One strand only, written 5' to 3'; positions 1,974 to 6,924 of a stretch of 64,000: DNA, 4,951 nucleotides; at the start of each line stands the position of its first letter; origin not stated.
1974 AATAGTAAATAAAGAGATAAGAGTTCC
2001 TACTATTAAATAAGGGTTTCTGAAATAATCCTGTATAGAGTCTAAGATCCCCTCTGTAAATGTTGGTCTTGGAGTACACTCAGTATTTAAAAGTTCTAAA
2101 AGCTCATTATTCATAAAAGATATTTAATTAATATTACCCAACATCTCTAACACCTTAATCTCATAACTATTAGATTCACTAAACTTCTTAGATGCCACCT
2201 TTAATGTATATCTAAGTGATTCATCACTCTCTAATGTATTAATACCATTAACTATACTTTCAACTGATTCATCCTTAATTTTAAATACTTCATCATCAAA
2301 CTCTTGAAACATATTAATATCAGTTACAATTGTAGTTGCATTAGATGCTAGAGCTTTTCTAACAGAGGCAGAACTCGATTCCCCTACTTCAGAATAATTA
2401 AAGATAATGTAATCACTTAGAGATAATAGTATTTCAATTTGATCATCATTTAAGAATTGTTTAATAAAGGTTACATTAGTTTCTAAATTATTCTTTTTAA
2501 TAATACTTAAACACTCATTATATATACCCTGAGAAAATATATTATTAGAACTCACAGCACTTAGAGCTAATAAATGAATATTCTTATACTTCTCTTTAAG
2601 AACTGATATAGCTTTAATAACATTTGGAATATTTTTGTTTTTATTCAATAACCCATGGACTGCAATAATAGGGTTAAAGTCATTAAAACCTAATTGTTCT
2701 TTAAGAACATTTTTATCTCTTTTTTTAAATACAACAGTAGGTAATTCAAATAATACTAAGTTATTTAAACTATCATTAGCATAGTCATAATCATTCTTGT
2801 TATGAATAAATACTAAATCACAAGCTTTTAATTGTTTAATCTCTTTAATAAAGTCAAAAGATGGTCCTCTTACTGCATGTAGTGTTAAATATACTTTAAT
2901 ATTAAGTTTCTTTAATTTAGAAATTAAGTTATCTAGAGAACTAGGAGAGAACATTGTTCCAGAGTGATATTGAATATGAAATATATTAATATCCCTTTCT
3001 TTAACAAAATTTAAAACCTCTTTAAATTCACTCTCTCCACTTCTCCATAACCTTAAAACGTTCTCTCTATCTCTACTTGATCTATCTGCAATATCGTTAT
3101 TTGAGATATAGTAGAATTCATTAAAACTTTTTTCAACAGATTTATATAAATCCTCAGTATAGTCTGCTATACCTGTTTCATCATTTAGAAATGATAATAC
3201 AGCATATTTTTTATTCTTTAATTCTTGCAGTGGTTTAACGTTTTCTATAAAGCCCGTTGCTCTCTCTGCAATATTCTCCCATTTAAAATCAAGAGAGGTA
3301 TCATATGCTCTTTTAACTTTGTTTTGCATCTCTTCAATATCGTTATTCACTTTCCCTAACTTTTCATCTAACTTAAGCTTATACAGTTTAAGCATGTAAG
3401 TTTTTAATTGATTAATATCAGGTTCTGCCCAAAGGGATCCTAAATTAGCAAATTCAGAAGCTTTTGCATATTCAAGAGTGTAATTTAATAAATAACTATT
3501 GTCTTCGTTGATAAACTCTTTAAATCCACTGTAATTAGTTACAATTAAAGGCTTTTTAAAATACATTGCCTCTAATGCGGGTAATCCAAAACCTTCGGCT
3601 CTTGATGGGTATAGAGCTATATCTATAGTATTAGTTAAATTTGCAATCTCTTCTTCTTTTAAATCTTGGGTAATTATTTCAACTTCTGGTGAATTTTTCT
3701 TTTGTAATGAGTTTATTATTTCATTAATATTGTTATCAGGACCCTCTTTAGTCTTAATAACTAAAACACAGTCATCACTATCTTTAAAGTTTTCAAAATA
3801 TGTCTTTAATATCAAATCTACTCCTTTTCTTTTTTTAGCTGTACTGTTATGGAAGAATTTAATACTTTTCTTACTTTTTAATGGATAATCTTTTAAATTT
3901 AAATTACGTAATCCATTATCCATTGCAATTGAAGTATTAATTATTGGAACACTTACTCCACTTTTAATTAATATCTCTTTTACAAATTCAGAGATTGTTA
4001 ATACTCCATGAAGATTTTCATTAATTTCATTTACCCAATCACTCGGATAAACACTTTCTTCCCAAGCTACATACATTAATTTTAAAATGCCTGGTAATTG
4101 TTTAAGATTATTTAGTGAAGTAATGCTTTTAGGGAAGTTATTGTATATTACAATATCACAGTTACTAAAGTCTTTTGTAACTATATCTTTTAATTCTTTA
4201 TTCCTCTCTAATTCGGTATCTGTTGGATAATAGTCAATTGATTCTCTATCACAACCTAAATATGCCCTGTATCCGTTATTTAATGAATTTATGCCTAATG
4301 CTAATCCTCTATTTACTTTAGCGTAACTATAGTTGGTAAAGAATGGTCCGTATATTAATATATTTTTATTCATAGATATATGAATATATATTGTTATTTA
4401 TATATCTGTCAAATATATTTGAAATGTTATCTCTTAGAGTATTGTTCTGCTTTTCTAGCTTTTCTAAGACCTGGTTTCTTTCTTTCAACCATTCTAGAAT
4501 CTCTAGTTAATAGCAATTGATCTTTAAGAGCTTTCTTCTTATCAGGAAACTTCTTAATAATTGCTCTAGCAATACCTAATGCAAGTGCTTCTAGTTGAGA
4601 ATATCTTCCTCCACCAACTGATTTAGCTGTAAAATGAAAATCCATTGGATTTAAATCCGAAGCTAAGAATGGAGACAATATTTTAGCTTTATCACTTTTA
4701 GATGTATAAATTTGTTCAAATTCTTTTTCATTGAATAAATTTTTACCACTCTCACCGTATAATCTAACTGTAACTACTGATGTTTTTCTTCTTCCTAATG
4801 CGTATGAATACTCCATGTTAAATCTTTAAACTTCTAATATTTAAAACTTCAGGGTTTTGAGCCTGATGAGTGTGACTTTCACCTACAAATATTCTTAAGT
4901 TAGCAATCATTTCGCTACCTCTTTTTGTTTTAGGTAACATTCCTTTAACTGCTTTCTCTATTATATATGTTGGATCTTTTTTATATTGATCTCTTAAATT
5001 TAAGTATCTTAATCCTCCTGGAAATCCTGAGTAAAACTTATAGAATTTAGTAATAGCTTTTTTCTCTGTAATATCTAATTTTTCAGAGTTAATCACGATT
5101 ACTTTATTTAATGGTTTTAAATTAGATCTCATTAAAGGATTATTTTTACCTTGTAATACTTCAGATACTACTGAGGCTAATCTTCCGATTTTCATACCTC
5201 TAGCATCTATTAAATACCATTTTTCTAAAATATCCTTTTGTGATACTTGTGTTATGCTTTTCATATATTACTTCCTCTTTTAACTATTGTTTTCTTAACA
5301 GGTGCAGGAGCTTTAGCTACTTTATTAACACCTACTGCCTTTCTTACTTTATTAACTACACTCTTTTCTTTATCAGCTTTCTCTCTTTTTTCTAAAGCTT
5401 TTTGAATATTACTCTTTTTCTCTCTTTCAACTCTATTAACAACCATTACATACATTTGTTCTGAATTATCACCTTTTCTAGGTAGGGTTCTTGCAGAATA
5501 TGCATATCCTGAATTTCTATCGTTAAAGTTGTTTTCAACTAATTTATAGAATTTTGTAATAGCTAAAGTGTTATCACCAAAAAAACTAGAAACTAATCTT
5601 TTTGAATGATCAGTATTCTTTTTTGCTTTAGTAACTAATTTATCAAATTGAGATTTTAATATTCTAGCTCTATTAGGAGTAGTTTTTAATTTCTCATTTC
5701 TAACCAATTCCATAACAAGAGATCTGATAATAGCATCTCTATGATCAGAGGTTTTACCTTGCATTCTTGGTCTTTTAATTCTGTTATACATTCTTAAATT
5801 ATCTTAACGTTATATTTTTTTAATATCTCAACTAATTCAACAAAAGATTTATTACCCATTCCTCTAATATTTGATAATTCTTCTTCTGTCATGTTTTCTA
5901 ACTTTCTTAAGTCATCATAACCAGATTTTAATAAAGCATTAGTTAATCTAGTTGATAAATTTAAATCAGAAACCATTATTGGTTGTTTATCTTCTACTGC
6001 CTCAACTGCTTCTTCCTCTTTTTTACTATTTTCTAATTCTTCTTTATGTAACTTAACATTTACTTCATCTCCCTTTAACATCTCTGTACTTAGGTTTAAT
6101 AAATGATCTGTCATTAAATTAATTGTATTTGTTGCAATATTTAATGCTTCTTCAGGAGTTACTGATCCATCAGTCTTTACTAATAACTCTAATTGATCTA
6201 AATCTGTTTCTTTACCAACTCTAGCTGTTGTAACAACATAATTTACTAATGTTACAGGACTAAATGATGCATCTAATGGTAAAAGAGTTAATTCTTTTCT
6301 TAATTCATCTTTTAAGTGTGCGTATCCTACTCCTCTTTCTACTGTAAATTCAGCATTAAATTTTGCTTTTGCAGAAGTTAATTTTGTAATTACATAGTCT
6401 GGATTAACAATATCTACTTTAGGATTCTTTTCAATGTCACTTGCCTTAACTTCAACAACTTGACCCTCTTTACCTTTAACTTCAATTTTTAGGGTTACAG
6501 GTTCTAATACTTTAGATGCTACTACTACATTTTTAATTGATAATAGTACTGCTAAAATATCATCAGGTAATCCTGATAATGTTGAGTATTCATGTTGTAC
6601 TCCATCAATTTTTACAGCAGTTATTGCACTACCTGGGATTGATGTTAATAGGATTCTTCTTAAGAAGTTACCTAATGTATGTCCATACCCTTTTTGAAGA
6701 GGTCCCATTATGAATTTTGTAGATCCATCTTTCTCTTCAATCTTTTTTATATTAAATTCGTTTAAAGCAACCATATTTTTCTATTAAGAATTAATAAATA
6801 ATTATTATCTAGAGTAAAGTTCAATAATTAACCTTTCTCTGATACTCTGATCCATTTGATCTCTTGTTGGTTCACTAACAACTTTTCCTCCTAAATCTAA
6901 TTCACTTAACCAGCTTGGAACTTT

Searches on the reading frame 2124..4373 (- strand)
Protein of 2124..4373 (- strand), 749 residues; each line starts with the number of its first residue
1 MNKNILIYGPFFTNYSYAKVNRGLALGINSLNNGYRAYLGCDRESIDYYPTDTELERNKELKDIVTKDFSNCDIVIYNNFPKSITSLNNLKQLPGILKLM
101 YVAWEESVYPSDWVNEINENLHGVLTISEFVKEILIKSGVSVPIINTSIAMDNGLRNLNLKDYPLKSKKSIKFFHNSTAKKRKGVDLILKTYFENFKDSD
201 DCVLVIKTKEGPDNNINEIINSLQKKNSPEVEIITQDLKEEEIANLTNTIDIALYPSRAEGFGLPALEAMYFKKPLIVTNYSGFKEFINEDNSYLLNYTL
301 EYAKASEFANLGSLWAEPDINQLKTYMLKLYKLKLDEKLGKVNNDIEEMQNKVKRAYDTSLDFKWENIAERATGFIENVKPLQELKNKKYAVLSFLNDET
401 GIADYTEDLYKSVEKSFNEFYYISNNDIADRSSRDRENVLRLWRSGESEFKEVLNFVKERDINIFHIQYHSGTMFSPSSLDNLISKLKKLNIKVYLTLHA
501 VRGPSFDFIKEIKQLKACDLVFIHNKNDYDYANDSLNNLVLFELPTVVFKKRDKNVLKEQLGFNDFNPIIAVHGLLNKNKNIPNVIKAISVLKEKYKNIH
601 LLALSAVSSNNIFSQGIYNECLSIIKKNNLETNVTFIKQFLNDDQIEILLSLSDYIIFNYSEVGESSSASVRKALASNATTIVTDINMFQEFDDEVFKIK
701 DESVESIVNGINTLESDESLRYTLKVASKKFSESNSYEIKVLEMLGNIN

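Call 5: search_protein_families(library=pfam, proteins=[window:2124-4373:-], max_evalue=0.01)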
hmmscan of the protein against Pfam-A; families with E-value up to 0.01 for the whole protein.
window:2124-4373:- (749 aa): 3 families
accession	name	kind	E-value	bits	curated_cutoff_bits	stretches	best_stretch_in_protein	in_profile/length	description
PF00534.26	Glycos_transf_1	-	2.2e-28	99.4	26.4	2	166-292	11-135/172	Glycosyl transferases group 1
PF13692.12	Glyco_trans_1_4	-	2.3e-19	70.5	27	2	179-296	11-124/142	Glycosyl transferases group 1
PF20706.3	GT4-conflict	-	3.4e-11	43.2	26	1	181-291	210-323/385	Family 4 Glycosyltransferase in conflict systems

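Call 37: search_protein_families(library=ncbifam, proteins=[window:2124-4373:-], max_evalue=0.00001)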
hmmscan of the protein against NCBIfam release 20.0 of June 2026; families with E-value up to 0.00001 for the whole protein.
window:2124-4373:- (749 aa): 13 families
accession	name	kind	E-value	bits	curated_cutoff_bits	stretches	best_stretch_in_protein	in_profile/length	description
TIGR03999.1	thiol_BshA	equivalog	3.1e-14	52.7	273.7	1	172-298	201-321/375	N-acetyl-alpha-D-glucosaminyl L-malate synthase BshA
TIGR04157.1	glyco_rSAM_CFB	subfamily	9.1e-11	41.4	400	1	145-306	203-356/406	TIGR04157 family glycosyltransferase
TIGR02149.1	glgA_Coryne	subfamily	4e-10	39.4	302.4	1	159-300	194-335/391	glycogen synthase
TIGR02095.1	glgA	subfamily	1.4e-09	37.1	328.45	1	180-292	304-411/477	glycogen/starch synthase, ADP-glucose type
NF053787.1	GlcN_PG_synth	equivalog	4.4e-09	35.6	480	0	223-295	235-307/361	N-acetylglucosaminyl phosphatidylglycerol synthase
TIGR04047.1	MSMEG_0565_glyc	hypoth_equivalog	7.6e-09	35.1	259.85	1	218-295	247-322/373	MSMEG_0565 family glycosyltransferase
TIGR03088.1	stp2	hypoth_equivalog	1.1e-07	31.3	409.05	0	239-293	262-316/374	TIGR03088 family PEP-CTERM/XrtA system glycosyltransferase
NF053513.1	Gtran_IagA_BgsA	equivalog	1.2e-07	31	460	0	619-719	204-301/333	LTA glycolipid anchor biosynthesis glycosyltransferase, IagA/BgsA family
NF047684.1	TeichurnBiosyTuaC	equivalog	1.3e-07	30.9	550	0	193-297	241-337/391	teichuronic acid biosynthesis protein TuaC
NF041876.1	EPS_EpsE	equivalog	2.1e-07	30.5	400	0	238-295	284-341/389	exopolysaccharide biosynthesis GT4 family glycosyltransferase EpsE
NF038255.1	exopoly_VpsD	equivalog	4.2e-07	29.2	300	0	165-286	198-319/381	VpsD family glycosyltransferase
NF012028.0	PRK15484.1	subfamily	4.8e-07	29.2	618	0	129-293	152-321/380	lipopolysaccharide N-acetylglucosaminyltransferase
NF038295.1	EPS_HpsP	equivalog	1.9e-06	27.1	550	0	159-284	197-322/388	hormogonium polysaccharide biosynthesis glycosyltransferase HpsP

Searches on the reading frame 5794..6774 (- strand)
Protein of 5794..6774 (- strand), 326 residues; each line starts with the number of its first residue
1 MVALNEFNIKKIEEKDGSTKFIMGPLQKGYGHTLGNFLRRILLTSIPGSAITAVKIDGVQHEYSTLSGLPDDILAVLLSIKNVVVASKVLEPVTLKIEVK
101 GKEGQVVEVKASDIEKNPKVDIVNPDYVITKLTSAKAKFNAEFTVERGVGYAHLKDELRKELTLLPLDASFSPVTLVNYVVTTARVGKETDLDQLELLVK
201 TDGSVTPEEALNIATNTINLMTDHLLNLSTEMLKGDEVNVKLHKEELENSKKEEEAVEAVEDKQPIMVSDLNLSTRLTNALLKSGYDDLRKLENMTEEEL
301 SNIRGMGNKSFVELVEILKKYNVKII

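Call 55: list_cluster_members(proteins=[P0001, P0026, P0027, window:5794-6774:-, window:59557-63006:+, P0002, P0028])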
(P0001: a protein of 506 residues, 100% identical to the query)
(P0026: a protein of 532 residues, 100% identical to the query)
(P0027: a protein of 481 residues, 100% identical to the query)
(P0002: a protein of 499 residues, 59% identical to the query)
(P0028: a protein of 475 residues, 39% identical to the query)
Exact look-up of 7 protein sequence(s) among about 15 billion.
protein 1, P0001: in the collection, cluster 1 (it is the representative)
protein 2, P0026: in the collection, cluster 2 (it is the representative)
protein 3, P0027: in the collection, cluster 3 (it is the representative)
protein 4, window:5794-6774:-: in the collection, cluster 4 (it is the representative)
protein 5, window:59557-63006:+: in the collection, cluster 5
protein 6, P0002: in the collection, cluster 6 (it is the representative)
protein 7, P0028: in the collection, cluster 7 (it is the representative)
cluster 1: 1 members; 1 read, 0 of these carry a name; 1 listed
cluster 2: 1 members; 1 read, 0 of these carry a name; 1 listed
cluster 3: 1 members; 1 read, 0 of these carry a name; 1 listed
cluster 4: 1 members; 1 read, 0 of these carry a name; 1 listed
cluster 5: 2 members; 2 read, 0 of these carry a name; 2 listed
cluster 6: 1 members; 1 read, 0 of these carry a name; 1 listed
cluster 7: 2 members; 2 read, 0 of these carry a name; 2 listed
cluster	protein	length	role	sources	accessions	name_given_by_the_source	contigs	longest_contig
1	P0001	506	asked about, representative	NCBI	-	-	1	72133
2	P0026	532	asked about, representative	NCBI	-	-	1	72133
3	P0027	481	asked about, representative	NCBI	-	-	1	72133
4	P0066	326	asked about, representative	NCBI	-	-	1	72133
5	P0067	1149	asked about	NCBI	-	-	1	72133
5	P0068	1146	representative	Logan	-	-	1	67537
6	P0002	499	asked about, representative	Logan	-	-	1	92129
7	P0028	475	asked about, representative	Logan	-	-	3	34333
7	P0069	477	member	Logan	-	-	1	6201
